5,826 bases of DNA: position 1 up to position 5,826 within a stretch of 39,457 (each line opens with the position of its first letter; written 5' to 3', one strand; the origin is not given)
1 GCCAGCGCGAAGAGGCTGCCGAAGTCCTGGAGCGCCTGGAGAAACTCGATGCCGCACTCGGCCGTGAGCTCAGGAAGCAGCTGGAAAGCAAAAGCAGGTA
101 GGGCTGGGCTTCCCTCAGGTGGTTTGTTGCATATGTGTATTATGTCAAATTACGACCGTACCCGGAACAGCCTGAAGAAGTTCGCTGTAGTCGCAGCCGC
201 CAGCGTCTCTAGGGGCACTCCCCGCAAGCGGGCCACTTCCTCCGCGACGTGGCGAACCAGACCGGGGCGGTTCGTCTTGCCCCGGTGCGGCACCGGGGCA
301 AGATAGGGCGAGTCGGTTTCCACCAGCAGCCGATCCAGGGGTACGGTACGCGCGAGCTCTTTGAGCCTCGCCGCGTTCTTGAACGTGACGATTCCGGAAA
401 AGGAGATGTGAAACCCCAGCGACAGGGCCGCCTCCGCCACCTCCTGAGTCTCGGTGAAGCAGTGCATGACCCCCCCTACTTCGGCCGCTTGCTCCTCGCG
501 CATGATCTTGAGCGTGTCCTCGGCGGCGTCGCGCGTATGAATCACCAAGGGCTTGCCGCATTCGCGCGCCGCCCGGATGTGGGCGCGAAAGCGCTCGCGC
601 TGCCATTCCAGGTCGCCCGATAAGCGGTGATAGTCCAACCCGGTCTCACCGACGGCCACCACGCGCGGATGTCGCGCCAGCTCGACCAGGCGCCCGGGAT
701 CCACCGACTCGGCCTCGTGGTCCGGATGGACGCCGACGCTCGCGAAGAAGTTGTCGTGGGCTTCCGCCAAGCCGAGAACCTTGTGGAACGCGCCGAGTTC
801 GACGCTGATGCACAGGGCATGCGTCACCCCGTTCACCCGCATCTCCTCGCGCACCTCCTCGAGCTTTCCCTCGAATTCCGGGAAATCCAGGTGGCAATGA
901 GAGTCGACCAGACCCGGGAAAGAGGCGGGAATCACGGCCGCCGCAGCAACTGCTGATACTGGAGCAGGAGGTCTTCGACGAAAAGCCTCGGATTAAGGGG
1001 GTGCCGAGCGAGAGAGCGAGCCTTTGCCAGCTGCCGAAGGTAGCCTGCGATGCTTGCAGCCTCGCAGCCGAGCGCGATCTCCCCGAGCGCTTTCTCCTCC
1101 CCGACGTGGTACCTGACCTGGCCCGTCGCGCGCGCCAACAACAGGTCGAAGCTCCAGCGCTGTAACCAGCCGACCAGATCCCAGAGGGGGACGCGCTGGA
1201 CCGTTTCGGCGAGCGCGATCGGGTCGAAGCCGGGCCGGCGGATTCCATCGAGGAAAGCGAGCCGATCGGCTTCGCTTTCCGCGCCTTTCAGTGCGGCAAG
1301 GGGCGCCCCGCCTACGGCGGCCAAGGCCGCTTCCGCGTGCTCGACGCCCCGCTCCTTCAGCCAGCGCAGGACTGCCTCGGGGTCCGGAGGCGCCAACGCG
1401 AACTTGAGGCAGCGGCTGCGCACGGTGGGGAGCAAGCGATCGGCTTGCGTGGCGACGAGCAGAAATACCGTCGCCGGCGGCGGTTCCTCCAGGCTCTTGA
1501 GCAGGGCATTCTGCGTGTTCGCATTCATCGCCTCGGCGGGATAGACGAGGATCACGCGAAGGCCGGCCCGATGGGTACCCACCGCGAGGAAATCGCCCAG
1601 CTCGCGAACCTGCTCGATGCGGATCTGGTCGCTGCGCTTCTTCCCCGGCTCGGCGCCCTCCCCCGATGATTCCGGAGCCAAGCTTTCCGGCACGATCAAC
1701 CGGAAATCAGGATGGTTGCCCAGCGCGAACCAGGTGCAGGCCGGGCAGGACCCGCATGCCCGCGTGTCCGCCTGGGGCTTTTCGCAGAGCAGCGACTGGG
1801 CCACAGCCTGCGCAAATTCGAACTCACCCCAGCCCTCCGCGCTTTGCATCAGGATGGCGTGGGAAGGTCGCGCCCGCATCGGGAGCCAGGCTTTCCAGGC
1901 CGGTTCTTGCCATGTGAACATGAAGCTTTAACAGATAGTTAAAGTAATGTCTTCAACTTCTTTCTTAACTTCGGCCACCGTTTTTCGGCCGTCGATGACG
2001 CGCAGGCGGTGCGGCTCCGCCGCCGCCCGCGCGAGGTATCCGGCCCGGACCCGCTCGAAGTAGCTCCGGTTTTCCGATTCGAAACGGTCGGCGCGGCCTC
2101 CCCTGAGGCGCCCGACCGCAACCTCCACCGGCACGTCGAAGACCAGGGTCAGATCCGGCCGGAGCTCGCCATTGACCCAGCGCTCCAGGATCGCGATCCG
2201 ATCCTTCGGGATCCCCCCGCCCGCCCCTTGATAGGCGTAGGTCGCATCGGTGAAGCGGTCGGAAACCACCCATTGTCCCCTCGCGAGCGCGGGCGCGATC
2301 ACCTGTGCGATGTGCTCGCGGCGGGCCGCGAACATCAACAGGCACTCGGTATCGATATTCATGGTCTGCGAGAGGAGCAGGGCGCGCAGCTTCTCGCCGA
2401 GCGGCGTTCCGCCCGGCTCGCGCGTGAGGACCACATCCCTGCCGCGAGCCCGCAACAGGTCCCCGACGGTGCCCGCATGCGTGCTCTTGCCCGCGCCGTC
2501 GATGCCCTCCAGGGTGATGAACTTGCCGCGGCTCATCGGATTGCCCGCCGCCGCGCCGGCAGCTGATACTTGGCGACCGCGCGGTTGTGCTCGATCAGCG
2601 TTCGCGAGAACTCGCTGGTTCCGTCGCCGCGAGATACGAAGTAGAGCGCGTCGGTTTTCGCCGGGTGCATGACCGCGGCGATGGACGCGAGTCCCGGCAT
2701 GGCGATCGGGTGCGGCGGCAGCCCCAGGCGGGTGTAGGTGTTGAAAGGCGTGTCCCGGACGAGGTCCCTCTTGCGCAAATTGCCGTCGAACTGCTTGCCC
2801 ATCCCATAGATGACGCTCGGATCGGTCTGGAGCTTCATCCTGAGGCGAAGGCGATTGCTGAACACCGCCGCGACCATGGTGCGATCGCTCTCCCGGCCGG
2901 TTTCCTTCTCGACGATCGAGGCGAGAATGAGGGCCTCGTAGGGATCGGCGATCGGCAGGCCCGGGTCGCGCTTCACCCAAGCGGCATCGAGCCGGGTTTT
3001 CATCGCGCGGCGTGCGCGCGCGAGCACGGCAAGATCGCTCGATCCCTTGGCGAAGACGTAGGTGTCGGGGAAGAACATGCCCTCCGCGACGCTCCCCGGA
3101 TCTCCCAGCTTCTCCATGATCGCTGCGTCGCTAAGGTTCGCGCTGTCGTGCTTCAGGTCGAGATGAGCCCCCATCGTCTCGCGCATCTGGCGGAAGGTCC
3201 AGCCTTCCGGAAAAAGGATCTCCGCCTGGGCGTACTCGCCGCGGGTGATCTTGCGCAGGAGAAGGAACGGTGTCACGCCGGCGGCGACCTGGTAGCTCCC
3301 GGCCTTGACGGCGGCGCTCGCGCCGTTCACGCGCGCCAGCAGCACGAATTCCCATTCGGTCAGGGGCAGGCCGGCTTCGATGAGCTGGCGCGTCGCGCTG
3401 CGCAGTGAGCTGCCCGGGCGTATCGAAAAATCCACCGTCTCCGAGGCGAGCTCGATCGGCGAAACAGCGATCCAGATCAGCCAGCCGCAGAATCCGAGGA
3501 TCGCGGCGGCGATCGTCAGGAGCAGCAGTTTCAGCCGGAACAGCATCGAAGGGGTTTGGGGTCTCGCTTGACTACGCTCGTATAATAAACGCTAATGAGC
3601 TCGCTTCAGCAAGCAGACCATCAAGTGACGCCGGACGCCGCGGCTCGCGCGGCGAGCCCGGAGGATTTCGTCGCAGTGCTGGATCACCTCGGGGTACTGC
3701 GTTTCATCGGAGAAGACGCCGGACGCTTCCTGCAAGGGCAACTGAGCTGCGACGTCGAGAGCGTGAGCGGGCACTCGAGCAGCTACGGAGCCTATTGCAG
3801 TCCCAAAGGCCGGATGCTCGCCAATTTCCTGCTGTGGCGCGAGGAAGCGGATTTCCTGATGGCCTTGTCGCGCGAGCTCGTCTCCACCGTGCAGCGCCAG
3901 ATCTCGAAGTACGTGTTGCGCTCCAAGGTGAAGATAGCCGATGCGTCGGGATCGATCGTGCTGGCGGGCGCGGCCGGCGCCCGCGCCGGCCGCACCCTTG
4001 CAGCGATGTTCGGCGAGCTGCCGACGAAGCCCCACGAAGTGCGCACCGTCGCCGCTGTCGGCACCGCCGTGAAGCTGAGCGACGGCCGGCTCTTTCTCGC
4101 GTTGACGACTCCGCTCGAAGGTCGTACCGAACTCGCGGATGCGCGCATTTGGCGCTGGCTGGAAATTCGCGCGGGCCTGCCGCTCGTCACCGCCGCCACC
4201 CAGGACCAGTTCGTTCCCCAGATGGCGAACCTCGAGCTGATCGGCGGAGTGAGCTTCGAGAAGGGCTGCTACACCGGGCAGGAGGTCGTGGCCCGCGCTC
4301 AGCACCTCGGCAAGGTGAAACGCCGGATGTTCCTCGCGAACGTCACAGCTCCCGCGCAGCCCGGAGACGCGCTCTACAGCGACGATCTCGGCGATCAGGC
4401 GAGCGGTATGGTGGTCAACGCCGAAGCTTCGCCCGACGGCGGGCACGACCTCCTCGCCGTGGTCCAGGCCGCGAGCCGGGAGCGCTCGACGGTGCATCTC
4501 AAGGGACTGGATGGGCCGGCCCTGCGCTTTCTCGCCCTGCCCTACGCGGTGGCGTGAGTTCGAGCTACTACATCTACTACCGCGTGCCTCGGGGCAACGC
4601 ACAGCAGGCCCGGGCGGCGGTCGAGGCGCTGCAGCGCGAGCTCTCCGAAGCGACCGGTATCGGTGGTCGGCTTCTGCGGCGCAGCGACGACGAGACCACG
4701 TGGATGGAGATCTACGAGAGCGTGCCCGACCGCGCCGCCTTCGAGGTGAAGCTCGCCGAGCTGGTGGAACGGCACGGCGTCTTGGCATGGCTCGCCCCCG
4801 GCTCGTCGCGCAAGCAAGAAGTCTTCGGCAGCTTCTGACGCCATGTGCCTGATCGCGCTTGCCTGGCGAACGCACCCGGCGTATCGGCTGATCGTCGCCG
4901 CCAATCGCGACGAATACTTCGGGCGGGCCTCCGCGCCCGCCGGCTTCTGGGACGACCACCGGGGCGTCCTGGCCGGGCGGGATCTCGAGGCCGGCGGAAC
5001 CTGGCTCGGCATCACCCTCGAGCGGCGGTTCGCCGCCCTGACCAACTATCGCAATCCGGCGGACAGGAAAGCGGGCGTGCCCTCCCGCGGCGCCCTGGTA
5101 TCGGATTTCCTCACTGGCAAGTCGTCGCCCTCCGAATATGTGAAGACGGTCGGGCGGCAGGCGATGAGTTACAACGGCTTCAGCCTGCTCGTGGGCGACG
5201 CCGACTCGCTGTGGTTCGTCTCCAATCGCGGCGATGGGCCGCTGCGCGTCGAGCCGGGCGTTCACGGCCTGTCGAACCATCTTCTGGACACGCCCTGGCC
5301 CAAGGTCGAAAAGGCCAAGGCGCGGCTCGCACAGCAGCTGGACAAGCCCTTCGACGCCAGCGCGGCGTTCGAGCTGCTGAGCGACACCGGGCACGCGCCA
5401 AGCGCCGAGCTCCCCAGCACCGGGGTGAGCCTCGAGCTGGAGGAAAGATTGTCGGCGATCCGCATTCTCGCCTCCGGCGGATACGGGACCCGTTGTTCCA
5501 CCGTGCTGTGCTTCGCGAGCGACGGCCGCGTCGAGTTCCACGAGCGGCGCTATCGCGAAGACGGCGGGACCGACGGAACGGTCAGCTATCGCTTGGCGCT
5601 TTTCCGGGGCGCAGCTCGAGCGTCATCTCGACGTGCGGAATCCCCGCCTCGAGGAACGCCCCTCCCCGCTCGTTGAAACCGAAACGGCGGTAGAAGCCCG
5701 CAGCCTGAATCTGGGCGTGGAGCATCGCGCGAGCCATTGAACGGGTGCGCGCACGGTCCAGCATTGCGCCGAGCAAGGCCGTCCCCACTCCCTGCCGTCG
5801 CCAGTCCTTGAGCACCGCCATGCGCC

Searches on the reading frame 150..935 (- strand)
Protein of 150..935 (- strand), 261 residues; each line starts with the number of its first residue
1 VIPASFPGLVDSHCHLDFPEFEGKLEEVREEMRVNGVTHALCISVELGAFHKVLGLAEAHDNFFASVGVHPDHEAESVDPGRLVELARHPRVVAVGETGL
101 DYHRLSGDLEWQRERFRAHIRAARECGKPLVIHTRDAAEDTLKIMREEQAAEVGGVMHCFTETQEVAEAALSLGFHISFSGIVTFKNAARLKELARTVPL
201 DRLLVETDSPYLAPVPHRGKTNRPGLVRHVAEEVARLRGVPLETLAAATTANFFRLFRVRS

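Call 19: search_protein_families(library=pfam, proteins=[window:150-935:-], max_evalue=0.0001)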
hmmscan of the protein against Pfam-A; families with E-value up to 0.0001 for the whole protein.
window:150-935:- (261 aa): 2 families
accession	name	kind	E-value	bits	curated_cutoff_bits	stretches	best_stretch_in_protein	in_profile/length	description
PF01026.27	TatD_DNase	-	1.8e-84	283.6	27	1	10-258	1-253/253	TatD related DNase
PF01979.26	Amidohydro_1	-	5.9e-05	22.9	25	0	6-219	3-242/345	Amidohydrolase family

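Call 46: find_encoding_contigs(protein=window:150-935:-, flank=10000, max_places=4)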
Protein window:150-935:- (261 aa): 1 contig read that carries it; 1 place shown.
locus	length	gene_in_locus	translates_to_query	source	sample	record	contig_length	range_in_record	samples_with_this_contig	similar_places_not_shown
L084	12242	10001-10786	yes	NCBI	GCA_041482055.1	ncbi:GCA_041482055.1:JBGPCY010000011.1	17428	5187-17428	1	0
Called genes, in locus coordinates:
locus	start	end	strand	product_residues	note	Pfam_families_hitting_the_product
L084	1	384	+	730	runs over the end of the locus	PF20256:MoCoBD_2, PF02738:MoCoBD_1, PF20256:MoCoBD_2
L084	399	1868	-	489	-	PF01841:Transglut_core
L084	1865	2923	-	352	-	PF01008:IF-2B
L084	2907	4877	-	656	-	PF00596:Aldolase_II, PF00106:adh_short, PF13561:adh_short_C2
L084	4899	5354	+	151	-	PF00583:Acetyltransf_1, PF13527:Acetyltransf_9 (weak), PF13673:Acetyltransf_10, PF13508:Acetyltransf_7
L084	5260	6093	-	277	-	PF05742:TANGO2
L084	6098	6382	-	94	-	PF16290:DUF4936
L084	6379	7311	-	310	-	PF01571:GCV_T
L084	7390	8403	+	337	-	PF02618:YceG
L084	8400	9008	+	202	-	PF02223:Thymidylate_kin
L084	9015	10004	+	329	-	PF13177:DNA_pol3_delta2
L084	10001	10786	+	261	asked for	PF01026:TatD_DNase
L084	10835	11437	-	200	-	PF13431:TPR_17 (faint), PF13174:TPR_6 (faint), PF13428:TPR_14 (faint), PF14559:TPR_19 (weak), PF13432:TPR_16 (weak), PF13414:TPR_11 (weak), PF13432:TPR_16, PF14559:TPR_19, +9 more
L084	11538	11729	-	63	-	PF11943:DUF3460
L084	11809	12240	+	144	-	?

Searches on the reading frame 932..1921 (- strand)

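Call 19: search_protein_families(library=pfam, proteins=[window:932-1921:-], max_evalue=0.0001)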
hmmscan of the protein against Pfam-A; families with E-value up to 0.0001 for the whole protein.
window:932-1921:- (329 aa): 1 family
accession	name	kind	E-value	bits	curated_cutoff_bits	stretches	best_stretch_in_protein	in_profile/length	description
PF13177.12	DNA_pol3_delta2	-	1.3e-39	136.2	27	1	18-178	17-159/161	DNA polymerase III, delta subunit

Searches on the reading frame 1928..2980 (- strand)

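Call 21: search_protein_families(library=pfam, proteins=[window:1928-2980:-], max_evalue=0.0001)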
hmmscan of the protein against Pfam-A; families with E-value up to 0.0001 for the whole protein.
window:1928-2980:- (350 aa): 1 family
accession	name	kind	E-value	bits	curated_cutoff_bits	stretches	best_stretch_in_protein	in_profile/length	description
PF02223.23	Thymidylate_kin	-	4.8e-47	160.5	27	1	157-342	1-185/185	Thymidylate kinase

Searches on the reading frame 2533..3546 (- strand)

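Call 19: search_protein_families(library=pfam, proteins=[window:2533-3546:-], max_evalue=0.0001)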
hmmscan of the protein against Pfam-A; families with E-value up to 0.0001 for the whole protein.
window:2533-3546:- (337 aa): 1 family
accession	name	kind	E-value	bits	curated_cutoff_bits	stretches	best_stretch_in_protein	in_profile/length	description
PF02618.21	YceG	-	9.1e-80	268.5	32.4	1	40-326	1-275/275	YceG-like family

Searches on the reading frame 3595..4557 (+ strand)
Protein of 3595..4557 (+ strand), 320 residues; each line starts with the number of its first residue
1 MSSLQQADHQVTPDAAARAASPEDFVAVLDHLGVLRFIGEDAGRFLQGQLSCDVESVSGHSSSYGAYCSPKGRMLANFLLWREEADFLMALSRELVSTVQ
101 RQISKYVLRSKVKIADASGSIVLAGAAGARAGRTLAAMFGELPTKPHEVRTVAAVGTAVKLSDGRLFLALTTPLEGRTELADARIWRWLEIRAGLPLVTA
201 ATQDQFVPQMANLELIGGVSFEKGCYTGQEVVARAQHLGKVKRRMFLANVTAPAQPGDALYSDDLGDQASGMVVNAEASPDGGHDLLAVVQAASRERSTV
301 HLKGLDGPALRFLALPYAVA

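Call 19: search_protein_families(library=pfam, proteins=[window:3595-4557:+], max_evalue=0.0001)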
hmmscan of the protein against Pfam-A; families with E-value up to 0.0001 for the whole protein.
window:3595-4557:+ (320 aa): 1 family
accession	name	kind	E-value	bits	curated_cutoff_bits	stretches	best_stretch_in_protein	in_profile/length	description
PF01571.26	GCV_T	-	1.3e-07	31.6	25.6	1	31-142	47-159/255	Aminomethyltransferase folate-binding domain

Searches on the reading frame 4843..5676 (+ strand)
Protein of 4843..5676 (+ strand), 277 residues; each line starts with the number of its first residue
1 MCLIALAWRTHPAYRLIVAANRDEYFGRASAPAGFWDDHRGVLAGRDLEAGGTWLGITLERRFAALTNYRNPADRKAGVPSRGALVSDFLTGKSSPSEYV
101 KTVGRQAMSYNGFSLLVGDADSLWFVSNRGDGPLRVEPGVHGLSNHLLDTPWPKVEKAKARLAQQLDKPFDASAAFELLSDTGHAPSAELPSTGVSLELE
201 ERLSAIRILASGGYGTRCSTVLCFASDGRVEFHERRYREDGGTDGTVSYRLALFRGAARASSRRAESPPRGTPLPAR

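Call 19: search_protein_families(library=pfam, proteins=[window:4843-5676:+], max_evalue=0.0001)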
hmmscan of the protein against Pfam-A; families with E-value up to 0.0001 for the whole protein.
window:4843-5676:+ (277 aa): 1 family
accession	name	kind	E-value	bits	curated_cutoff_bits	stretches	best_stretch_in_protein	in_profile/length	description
PF05742.17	TANGO2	-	2e-70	238.3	22.6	1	1-238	1-256/257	Transport and Golgi organisation 2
